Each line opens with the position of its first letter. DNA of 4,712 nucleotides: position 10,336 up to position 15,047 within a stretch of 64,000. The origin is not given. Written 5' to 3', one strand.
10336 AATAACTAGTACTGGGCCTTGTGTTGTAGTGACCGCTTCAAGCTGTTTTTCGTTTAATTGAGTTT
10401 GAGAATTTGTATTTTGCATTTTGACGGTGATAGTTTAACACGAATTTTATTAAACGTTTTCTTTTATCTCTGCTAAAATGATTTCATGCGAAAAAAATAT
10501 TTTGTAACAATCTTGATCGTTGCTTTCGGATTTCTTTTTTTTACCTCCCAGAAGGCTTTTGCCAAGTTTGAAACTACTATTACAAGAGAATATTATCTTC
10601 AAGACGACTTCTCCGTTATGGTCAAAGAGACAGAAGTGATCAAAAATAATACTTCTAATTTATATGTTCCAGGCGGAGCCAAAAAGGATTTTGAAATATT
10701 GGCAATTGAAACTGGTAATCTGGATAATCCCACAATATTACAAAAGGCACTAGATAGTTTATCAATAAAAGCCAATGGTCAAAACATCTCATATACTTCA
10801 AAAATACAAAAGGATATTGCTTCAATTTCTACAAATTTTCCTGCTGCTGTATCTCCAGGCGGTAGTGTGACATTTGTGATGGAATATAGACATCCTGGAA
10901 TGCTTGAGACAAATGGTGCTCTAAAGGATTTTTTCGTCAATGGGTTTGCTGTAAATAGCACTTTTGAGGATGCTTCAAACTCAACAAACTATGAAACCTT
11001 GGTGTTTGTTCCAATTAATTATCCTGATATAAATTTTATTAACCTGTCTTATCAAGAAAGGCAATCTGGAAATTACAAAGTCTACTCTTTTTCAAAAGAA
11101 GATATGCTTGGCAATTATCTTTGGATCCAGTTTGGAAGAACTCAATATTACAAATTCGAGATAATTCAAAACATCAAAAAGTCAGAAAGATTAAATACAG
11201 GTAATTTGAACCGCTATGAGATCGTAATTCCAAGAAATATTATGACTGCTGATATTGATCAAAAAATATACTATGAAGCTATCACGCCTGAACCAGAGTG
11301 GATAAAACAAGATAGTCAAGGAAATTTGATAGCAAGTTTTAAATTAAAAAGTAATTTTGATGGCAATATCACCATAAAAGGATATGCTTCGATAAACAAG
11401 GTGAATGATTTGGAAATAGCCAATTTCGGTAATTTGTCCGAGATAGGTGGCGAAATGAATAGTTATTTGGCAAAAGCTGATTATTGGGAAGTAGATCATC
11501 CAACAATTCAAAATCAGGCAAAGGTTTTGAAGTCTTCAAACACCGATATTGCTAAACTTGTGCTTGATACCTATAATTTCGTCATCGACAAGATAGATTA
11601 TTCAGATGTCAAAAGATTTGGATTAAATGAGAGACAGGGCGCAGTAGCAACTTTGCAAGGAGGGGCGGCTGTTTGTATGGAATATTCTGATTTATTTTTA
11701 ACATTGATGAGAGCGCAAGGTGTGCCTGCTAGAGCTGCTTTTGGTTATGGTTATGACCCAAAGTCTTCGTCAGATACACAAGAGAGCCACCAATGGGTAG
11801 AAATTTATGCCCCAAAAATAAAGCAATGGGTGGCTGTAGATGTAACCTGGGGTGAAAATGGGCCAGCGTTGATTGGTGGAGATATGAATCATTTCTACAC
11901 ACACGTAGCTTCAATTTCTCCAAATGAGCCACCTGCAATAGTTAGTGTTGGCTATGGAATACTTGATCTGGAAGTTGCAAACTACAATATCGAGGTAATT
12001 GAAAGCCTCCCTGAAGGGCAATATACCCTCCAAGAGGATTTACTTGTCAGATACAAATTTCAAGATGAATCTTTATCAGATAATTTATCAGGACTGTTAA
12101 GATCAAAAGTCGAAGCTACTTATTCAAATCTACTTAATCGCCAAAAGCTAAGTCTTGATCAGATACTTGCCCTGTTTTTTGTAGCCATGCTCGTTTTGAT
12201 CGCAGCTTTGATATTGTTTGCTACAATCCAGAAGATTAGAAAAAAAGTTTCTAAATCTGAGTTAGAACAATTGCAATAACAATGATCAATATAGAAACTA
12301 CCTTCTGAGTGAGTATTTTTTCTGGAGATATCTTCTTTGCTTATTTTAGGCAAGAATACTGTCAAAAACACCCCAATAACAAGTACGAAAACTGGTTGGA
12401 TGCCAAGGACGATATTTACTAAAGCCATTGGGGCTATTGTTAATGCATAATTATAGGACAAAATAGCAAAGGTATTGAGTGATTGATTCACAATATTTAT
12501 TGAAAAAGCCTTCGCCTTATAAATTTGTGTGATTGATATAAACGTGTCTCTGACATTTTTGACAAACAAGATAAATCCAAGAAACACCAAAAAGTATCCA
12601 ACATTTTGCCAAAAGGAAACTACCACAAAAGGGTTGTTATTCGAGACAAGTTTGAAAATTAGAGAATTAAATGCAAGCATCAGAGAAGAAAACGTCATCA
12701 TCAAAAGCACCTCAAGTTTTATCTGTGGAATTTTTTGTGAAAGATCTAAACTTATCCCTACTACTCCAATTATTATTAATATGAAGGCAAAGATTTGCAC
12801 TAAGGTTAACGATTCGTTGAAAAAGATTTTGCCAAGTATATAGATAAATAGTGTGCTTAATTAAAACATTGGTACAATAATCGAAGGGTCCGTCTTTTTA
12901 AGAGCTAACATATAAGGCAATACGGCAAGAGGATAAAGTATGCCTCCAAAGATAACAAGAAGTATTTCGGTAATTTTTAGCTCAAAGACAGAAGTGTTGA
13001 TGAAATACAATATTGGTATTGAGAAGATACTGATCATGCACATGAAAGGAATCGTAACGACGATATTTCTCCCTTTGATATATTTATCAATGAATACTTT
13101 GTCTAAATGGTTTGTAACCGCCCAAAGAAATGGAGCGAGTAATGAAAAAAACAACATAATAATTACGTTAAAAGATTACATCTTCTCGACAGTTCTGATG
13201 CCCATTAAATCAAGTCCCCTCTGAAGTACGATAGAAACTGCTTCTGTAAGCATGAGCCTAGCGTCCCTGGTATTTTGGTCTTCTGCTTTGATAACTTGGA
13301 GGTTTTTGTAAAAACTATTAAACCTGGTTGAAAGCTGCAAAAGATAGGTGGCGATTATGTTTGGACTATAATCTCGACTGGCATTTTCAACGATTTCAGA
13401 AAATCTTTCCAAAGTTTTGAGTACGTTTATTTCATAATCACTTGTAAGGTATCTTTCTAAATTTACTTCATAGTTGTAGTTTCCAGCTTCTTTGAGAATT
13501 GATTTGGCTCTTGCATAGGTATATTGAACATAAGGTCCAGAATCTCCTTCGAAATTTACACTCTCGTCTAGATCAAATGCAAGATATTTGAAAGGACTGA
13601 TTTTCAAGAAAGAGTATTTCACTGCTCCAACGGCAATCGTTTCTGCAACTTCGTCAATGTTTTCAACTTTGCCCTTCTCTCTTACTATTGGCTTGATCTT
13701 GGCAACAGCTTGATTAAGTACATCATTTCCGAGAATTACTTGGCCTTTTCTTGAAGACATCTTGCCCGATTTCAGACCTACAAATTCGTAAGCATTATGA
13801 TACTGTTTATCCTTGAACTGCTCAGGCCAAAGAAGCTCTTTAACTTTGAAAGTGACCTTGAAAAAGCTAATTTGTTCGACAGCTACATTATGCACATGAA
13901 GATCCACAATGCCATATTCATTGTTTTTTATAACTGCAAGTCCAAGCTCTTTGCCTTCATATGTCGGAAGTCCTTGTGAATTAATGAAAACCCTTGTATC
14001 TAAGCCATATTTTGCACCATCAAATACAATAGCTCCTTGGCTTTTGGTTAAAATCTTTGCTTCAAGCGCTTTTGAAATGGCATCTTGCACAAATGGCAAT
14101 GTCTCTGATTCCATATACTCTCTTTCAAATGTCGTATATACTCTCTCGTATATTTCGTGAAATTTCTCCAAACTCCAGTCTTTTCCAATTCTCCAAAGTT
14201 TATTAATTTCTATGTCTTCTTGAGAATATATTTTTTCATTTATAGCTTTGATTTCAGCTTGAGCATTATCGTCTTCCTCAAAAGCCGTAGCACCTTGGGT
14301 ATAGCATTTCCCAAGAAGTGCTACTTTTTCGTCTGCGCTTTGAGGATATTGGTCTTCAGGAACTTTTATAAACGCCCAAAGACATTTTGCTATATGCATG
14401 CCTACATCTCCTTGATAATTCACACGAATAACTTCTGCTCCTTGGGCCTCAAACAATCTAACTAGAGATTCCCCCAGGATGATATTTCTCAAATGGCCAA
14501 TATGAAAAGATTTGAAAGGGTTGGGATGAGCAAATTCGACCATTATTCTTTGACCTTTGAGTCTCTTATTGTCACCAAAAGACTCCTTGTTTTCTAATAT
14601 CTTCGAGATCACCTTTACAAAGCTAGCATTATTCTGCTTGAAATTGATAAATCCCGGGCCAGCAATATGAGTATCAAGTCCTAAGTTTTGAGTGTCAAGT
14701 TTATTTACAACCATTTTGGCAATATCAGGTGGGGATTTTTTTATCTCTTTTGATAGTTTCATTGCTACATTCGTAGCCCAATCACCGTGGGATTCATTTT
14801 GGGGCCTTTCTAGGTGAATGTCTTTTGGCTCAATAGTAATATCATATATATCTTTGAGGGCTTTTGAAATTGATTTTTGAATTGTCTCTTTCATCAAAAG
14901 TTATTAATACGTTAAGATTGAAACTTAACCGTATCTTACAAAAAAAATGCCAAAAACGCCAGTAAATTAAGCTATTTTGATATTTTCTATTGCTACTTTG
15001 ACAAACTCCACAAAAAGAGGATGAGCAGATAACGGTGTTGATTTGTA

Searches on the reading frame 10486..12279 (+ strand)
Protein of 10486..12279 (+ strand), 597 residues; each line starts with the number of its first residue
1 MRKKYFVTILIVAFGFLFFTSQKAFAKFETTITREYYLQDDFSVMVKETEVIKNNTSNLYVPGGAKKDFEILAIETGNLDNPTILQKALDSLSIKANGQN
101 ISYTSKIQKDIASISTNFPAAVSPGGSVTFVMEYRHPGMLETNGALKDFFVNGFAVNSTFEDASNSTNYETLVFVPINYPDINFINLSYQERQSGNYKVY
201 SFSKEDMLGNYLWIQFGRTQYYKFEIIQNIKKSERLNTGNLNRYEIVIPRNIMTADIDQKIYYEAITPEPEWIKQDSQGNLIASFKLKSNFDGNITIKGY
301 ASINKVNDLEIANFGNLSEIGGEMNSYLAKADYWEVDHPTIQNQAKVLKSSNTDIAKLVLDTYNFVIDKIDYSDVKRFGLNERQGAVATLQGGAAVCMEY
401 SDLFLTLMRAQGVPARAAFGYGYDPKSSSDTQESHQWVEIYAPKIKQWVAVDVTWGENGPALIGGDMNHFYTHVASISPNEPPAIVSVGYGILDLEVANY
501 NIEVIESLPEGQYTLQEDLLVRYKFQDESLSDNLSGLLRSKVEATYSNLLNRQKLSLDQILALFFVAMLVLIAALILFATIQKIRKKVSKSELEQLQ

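Call 7: search_protein_families(library=pfam, proteins=[window:10486-12279:+], max_evalue=0.00001)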
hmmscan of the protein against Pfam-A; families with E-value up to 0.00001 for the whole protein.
window:10486-12279:+ (597 aa): 1 family
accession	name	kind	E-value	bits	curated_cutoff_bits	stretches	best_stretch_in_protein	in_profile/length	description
PF01841.26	Transglut_core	-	4.2e-18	66.1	23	1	351-452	11-107/108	Transglutaminase-like superfamily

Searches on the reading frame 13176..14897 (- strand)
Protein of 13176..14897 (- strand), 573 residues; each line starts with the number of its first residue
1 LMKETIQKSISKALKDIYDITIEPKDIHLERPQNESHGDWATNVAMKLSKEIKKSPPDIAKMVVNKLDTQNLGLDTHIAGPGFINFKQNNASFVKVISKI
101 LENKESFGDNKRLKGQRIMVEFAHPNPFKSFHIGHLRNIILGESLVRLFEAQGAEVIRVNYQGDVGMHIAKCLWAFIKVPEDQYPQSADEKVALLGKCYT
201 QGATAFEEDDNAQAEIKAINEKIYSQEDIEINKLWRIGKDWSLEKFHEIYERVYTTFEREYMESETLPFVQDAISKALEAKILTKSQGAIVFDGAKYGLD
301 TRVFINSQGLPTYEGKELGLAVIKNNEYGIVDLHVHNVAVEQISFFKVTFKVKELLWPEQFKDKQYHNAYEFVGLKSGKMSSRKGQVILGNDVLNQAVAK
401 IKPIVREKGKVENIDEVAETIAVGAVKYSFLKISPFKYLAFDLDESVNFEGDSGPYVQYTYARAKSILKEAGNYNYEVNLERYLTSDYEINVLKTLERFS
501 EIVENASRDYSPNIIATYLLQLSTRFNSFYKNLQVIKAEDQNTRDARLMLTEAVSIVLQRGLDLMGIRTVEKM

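Call 7: search_protein_families(library=pfam, proteins=[window:13176-14897:-], max_evalue=0.00001)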
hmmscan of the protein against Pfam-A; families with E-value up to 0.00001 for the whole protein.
window:13176-14897:- (573 aa): 3 families
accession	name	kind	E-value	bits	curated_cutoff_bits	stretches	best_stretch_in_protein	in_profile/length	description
PF00750.26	tRNA-synt_1d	-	1.2e-35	123.5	23.3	1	97-432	2-338/349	tRNA synthetases class I (R), catalytic domain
PF05746.21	DALR_1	-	2.8e-32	111.7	22.3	1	457-573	1-117/117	DALR anticodon binding domain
PF03485.21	Arg_tRNA_synt_N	-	1e-23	84.2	21.5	1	5-87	2-84/85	Arginyl tRNA synthetase N terminal domain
